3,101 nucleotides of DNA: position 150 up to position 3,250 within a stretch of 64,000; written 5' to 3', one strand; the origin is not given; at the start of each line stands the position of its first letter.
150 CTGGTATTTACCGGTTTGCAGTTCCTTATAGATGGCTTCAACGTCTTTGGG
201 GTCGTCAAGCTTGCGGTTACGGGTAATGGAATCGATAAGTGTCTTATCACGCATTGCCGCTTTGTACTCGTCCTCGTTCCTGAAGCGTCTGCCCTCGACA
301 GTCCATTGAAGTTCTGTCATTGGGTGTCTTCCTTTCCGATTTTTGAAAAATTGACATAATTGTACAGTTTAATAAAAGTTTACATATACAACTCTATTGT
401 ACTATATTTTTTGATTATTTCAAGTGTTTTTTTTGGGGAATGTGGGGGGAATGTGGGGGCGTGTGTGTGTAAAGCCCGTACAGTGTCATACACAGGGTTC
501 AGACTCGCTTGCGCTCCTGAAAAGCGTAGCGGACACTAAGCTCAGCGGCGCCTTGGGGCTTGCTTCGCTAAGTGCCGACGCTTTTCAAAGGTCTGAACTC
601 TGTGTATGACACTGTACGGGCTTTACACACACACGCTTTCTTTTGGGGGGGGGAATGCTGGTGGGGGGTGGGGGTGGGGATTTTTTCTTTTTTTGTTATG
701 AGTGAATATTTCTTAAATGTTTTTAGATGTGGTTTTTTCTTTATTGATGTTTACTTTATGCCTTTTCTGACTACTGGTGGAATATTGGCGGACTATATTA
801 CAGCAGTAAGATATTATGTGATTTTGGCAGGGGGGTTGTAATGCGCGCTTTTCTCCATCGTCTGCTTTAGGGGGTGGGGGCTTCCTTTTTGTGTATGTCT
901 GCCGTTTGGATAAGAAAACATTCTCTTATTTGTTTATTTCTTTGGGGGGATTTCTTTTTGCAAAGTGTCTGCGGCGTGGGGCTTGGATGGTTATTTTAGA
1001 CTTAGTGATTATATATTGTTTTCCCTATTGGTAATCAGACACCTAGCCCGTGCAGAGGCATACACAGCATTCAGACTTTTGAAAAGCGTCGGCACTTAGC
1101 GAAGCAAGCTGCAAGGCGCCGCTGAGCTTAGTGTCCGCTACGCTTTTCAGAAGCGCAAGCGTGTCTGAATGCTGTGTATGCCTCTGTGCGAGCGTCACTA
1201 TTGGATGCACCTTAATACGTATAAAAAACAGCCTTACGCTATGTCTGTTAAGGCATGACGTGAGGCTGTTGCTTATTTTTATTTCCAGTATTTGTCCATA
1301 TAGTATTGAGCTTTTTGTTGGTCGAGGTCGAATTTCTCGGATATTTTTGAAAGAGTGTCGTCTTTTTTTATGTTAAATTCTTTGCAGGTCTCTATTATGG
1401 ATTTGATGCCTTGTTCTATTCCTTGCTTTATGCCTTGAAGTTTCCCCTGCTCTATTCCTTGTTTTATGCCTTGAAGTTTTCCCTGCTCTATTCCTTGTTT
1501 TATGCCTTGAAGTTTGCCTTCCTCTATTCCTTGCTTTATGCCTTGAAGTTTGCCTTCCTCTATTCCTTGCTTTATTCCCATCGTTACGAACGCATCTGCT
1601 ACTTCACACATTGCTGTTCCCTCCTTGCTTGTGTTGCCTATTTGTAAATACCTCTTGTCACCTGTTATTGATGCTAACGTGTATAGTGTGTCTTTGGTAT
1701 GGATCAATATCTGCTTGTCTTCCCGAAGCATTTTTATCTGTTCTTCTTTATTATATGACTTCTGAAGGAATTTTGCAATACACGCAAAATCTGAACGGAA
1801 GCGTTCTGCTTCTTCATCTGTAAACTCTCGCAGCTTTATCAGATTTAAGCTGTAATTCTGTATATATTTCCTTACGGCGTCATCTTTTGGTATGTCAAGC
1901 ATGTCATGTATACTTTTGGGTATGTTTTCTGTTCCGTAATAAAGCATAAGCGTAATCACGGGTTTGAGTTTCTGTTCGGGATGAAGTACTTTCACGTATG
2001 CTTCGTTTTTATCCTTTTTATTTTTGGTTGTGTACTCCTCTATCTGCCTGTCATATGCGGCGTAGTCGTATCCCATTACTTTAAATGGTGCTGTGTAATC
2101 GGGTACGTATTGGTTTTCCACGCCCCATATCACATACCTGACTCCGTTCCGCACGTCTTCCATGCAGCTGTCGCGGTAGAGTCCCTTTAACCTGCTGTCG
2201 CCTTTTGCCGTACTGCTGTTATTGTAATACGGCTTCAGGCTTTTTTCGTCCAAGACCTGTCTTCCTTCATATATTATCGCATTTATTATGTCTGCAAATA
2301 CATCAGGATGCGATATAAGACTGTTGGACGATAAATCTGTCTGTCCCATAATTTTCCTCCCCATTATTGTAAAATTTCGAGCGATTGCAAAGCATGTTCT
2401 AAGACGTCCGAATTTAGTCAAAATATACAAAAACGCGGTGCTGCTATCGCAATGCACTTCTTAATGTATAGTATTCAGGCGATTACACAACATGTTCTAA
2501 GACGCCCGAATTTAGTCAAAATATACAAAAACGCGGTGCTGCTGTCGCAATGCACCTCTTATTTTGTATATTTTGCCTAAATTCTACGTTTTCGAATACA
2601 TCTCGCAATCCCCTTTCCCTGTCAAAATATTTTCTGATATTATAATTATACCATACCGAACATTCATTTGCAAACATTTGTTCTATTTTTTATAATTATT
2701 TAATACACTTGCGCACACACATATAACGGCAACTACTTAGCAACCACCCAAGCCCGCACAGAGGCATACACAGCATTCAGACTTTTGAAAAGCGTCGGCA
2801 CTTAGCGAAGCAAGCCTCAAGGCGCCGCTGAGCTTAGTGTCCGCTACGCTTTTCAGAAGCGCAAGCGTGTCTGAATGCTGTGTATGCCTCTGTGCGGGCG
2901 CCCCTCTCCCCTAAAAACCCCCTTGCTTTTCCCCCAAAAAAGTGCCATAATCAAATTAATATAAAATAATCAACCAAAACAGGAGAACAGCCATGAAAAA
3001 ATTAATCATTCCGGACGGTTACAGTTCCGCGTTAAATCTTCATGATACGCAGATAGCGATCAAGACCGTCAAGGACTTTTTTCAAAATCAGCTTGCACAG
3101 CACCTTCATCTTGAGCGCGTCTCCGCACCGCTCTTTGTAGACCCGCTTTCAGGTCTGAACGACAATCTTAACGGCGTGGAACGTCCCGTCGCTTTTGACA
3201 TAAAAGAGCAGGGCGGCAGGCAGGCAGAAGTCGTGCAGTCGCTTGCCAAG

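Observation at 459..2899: Three copies of a 148-178-nt long-hairpin element whose stem differs between copies by compensatory changes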

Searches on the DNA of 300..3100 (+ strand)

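Call 10: search_dna_similar(query=window:2752-2899:+, collection=plasmids, mode=distant, max_evalue=0.01)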
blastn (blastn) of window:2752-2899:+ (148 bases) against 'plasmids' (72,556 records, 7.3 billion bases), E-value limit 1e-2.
No match.

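Call 11: search_dna_similar(query=window:2752-2899:+, collection=phages, mode=distant, max_evalue=0.01)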
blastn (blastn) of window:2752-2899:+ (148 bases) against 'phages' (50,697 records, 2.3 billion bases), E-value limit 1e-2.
No match.

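Call 17: search_rna_families(source=window, start=300, end=3100, threshold=evalue, max_evalue=10)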
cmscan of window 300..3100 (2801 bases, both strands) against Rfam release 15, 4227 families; matches with E-value up to 10: 4.
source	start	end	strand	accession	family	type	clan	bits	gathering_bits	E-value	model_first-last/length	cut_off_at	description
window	2508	2592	-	RF01490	rli51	Cis-reg;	-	25.6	48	0.16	1-121/121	no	Listeria snRNA rli51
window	2945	3018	-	RF00611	SNORD111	Gene; snRNA; snoRNA; CD-box;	-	24.9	46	0.25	1-89/89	no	Small nucleolar RNA SNORD111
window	2188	2234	+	RF01678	P37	Gene; sRNA;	-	19.7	50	1.3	1-62/62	no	Pseudomonas sRNA P37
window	2925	2975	-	RF03071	Sodium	Cis-reg; riboswitch;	-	14.8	40.5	8.8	1-55/55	no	Na+ riboswitch aptamer (DUF1646)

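Call 27: build_rna_model(alignment_id=A2)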
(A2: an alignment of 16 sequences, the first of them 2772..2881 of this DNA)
Model R1 built from alignment A2 (16 sequences, 132 columns); structure: RNAalifold consensus.
model positions 114; base pairs 39; branch points 1; effective number of sequences 1.26; information 0.59 bits per position. Calibrated on 0.2 Mb of random sequence (short: E-values are rough).
structure used (alignment columns):
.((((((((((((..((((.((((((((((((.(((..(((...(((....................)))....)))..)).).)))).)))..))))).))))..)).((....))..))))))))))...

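Call 28: search_with_rna_model(model_id=R1, sources=[window, L001, L003, L005, L006, L007, L010, L011, L012, L013, L014, L015, L016, L017, L018, L019, L020, L021, L022, L023, L024, L025, L026, L027, L028, L029, L030, L031, L032, L033, L034, L035, L036, L037, L038, L039, L040, L041, L042, L043, L044, L045, L046, L047, L048, L049, L050, L051, L052, L053, L054, L055, L056, L057, L058, L059, L060, L061, L062, L063, L064, L065, L066, L067, L068, L069, L070, L071, L072, L073, L074, L075, L076, L077, L078, L079, L080, L081, L082, L083, L084, L085, L086, L087, L088, L089, L090, L091, L092, L093, L094, L095, L096, L097, L098, L099, L100], max_evalue=0.01)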
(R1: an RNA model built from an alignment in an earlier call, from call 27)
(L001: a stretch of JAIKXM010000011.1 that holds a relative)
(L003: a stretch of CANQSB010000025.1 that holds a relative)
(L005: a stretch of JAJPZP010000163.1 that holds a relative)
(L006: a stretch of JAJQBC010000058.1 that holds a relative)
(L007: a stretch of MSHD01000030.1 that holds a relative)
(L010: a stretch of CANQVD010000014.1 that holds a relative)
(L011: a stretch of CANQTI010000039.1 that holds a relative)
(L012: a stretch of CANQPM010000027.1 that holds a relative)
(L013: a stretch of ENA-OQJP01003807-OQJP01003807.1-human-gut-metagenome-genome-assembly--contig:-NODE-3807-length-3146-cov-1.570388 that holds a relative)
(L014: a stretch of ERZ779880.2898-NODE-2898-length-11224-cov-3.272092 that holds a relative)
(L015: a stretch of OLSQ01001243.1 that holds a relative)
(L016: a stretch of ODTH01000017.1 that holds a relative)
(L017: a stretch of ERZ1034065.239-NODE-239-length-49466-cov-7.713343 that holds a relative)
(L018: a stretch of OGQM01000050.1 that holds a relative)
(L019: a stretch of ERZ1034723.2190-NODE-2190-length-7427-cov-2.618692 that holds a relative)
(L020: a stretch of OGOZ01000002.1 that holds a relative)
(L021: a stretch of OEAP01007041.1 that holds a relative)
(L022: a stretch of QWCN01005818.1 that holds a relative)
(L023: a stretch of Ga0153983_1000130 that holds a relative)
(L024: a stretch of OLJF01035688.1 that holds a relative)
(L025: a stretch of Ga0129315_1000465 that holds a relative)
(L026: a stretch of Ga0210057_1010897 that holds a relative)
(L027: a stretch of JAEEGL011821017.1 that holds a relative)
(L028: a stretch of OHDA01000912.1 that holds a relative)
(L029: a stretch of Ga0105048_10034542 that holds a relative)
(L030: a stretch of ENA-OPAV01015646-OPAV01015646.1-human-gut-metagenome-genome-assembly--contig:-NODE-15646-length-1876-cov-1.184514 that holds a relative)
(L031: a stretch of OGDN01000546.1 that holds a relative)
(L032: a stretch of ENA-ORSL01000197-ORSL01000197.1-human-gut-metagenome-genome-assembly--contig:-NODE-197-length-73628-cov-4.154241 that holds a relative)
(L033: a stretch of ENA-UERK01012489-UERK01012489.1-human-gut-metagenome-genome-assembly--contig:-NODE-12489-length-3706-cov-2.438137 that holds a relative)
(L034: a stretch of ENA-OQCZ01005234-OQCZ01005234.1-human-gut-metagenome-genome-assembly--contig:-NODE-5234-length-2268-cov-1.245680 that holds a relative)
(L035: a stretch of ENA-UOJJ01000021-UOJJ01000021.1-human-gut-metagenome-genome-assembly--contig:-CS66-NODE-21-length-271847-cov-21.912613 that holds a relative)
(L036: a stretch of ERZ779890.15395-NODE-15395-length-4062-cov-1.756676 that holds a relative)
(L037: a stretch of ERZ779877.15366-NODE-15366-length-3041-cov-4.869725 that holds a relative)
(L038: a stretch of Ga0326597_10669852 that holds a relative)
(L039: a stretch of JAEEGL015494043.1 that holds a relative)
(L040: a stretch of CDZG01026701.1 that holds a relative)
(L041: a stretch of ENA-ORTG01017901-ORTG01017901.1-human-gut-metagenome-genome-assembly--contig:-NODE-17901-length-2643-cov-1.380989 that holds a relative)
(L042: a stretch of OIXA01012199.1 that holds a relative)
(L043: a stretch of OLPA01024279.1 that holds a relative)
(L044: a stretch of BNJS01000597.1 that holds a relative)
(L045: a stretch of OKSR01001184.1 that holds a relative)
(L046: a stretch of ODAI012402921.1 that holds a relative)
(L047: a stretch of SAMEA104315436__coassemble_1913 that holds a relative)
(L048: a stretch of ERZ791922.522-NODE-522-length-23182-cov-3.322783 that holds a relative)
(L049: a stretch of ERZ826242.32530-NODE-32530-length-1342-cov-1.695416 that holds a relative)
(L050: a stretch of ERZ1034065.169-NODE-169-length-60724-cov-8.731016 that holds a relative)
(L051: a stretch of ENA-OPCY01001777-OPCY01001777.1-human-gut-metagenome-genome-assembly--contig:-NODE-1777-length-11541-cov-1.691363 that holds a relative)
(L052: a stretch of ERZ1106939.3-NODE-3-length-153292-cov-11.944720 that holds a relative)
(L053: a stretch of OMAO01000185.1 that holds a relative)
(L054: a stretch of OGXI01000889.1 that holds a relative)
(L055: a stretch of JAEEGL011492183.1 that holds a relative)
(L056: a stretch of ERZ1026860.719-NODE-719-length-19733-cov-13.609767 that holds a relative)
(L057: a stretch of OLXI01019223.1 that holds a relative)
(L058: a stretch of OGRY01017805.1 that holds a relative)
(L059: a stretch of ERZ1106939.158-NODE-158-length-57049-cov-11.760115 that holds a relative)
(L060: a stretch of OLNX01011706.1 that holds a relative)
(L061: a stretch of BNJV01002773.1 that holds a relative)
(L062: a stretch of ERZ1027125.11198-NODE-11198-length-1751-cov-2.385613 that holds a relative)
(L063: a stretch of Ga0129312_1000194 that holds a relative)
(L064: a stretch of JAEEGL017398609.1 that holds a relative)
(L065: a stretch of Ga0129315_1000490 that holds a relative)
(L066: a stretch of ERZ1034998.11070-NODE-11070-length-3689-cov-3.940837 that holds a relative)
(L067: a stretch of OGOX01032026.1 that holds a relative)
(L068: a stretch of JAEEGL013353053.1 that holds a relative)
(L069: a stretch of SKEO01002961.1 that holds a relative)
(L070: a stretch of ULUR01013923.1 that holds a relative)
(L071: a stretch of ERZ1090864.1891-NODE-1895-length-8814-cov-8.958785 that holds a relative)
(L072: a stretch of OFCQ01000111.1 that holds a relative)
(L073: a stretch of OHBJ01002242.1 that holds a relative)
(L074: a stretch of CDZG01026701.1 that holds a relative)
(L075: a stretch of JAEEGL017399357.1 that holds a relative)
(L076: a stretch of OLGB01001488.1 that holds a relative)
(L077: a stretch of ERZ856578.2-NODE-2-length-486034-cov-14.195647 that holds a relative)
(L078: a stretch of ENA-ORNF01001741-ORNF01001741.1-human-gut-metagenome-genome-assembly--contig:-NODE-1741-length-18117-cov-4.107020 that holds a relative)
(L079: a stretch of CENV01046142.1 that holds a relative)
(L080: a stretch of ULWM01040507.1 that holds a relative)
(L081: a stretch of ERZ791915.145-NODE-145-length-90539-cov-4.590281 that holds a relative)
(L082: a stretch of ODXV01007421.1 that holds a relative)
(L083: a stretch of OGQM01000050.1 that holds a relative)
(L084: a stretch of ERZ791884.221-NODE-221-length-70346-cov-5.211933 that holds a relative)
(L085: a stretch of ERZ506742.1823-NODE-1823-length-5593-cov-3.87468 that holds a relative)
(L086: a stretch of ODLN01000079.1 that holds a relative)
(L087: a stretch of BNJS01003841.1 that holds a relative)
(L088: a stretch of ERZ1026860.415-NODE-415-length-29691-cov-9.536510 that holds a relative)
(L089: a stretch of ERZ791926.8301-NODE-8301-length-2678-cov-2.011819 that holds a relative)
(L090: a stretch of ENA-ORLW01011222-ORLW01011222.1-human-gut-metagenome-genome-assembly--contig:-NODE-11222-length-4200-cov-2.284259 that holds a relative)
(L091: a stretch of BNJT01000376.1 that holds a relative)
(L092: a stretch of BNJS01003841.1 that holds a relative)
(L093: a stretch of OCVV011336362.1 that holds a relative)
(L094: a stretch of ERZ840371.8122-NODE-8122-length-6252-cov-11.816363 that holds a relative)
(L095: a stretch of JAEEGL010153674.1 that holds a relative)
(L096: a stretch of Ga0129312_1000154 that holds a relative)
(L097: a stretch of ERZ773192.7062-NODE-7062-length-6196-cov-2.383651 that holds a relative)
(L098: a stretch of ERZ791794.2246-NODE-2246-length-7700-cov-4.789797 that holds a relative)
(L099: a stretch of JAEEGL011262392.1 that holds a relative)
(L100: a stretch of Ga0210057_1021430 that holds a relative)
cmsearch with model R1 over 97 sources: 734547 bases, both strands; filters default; matches with E-value up to 0.01: 103.
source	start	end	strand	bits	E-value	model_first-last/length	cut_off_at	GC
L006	1968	2081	+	121.5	3.1e-29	1-114/114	no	0.66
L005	3686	3799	+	117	5e-28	1-114/114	no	0.64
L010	2700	2811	-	115.9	9.9e-28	1-114/114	no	0.6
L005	3185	3299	-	111.3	1.8e-26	1-114/114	no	0.56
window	2773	2881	+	110.7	2.6e-26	1-114/114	no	0.53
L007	277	390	-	110.1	3.7e-26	1-114/114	no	0.56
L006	1457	1571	-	108.1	1.2e-25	1-114/114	no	0.6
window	492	600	-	107.1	2.4e-25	1-114/114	no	0.57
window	1067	1175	+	106.7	3e-25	1-114/114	no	0.53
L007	571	683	+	106.2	4.2e-25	1-114/114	no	0.65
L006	1761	1875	+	105.3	7.1e-25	1-114/114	no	0.65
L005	3479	3592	+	103.3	2.6e-24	1-114/114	no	0.66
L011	2025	2135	-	100.4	1.5e-23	1-114/114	no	0.56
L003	6281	6408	+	97.2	1.1e-22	1-114/114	no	0.55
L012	5871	5998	+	93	1.5e-21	1-114/114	no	0.58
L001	4470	4567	+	78.5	1.2e-17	1-114/114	no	0.57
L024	385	486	-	71.3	1e-15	1-114/114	no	0.51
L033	3232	3333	+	71.3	1e-15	1-114/114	no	0.51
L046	501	543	-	36.2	3.1e-06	28-70/114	no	0.49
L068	847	889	-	36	3.5e-06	28-70/114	no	0.49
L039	2863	2905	-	35.1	6.4e-06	28-70/114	no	0.51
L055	2010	2052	+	35.1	6.4e-06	28-70/114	no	0.51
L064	10613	10655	-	35.1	6.4e-06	28-70/114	no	0.51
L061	1512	1555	+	34.4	9.5e-06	28-71/114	no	0.5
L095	1525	1650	-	33.8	1.4e-05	1-114/114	no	0.53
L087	504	546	+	33.7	1.5e-05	28-70/114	no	0.42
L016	823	865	-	33.7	1.5e-05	28-70/114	no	0.42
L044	8452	8494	-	33.7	1.5e-05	28-70/114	no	0.42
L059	1641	1682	-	33.3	1.9e-05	28-70/114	no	0.6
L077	506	547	-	33.3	1.9e-05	28-70/114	no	0.6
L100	816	872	+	32.7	2.8e-05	23-78/114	no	0.42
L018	5709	5750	+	32.4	3.4e-05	28-70/114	no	0.52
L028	12507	12548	+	32.4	3.4e-05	28-70/114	no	0.52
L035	2058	2099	-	32.4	3.4e-05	28-70/114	no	0.52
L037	855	896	+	32.4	3.4e-05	28-70/114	no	0.52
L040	2524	2565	-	32.4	3.4e-05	28-70/114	no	0.52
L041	631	672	+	32.4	3.4e-05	28-70/114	no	0.52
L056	465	506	+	32.4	3.4e-05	28-70/114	no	0.52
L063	401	442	+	32.4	3.4e-05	28-70/114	no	0.52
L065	2907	2948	-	32.4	3.4e-05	28-70/114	no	0.52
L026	1389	1445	-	31.5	5.8e-05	23-78/114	no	0.44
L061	1632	1677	+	31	8e-05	27-72/114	no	0.41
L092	117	159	+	30.6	0.0001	28-70/114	no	0.37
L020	9383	9424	-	30.3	0.00012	28-70/114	no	0.55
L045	502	543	-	30.3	0.00012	28-70/114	no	0.55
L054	8050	8091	-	30.3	0.00012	28-70/114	no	0.55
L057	678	719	-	30.3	0.00012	28-70/114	no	0.55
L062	1152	1193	+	30.3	0.00012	28-70/114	no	0.55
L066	3014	3055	-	30.3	0.00012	28-70/114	no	0.55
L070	3515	3556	+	30.3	0.00012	28-70/114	no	0.55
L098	7509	7550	+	30.3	0.00012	28-70/114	no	0.55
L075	932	974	-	29.4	0.00022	28-70/114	no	0.56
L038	340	389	+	29.3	0.00023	26-73/114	no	0.58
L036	2744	2785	+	28.6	0.00035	28-70/114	no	0.48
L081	3324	3365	-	28.6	0.00035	28-70/114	no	0.48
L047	9560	9601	+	28.6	0.00036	28-70/114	no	0.45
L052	11088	11129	+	28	0.0005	28-70/114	no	0.48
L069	5559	5600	+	28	0.0005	28-70/114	no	0.45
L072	1284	1325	+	28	0.0005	28-70/114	no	0.45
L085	5158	5199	-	28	0.0005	28-70/114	no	0.45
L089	2295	2336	-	28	0.0005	28-70/114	no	0.45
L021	4842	4883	-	27.1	0.00091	28-70/114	no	0.43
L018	5824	5861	+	27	0.00097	30-68/114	no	0.53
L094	36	77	+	26.5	0.0013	28-70/114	no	0.45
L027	1368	1409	+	26.5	0.0013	28-70/114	no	0.57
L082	3694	3736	+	26.3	0.0015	29-69/114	no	0.47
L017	11263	11304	-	26.1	0.0017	28-70/114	no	0.45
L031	875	916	-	26.1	0.0017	28-70/114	no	0.45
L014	1375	1426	+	26.1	0.0017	24-77/114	no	0.46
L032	1418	1469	-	26.1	0.0017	24-77/114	no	0.46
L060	3545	3596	-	26.1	0.0017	24-77/114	no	0.46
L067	321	372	+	26.1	0.0017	24-77/114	no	0.46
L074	2395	2446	-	26.1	0.0017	24-77/114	no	0.46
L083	8246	8297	+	26.1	0.0017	24-77/114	no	0.46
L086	5536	5587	+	26.1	0.0017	24-77/114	no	0.46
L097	2470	2521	+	26.1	0.0017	24-77/114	no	0.46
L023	1465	1504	+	25.6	0.0023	28-70/114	no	0.52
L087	563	605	+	25.6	0.0023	29-69/114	no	0.47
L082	3636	3678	+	25.3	0.0027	28-71/114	no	0.42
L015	4883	4924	-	24.8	0.0038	28-70/114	no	0.48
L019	5926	5967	-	24.8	0.0038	28-70/114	no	0.48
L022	1445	1486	+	24.8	0.0038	28-70/114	no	0.48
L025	5881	5922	+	24.8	0.0038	28-70/114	no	0.48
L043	1360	1401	+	24.8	0.0038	28-70/114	no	0.48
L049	22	63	+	24.8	0.0038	28-70/114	no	0.48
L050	3180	3221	+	24.8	0.0038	28-70/114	no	0.48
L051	2757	2798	-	24.8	0.0038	28-70/114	no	0.48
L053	3064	3105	+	24.8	0.0038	28-70/114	no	0.48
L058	1277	1318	-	24.8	0.0038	28-70/114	no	0.48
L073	10863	10904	-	24.8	0.0038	28-70/114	no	0.48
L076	149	190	+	24.8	0.0038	28-70/114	no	0.48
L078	5529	5570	-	24.8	0.0038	28-70/114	no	0.48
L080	9860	9901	-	24.8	0.0038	28-70/114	no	0.48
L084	3351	3392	+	24.8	0.0038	28-70/114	no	0.48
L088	3798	3839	+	24.8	0.0038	28-70/114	no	0.48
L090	1658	1699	-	24.8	0.0038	28-70/114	no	0.48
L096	7091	7132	+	24.8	0.0038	28-70/114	no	0.48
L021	4783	4825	-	24.6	0.0043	29-69/114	no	0.44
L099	1121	1226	-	24.4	0.0048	1-114/114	no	0.62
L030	1117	1168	+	23.7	0.0073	24-77/114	no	0.44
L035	1948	1983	-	23.7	0.0074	31-67/114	no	0.5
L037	971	1006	+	23.7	0.0074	31-67/114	no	0.5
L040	2414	2449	-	23.7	0.0074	31-67/114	no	0.5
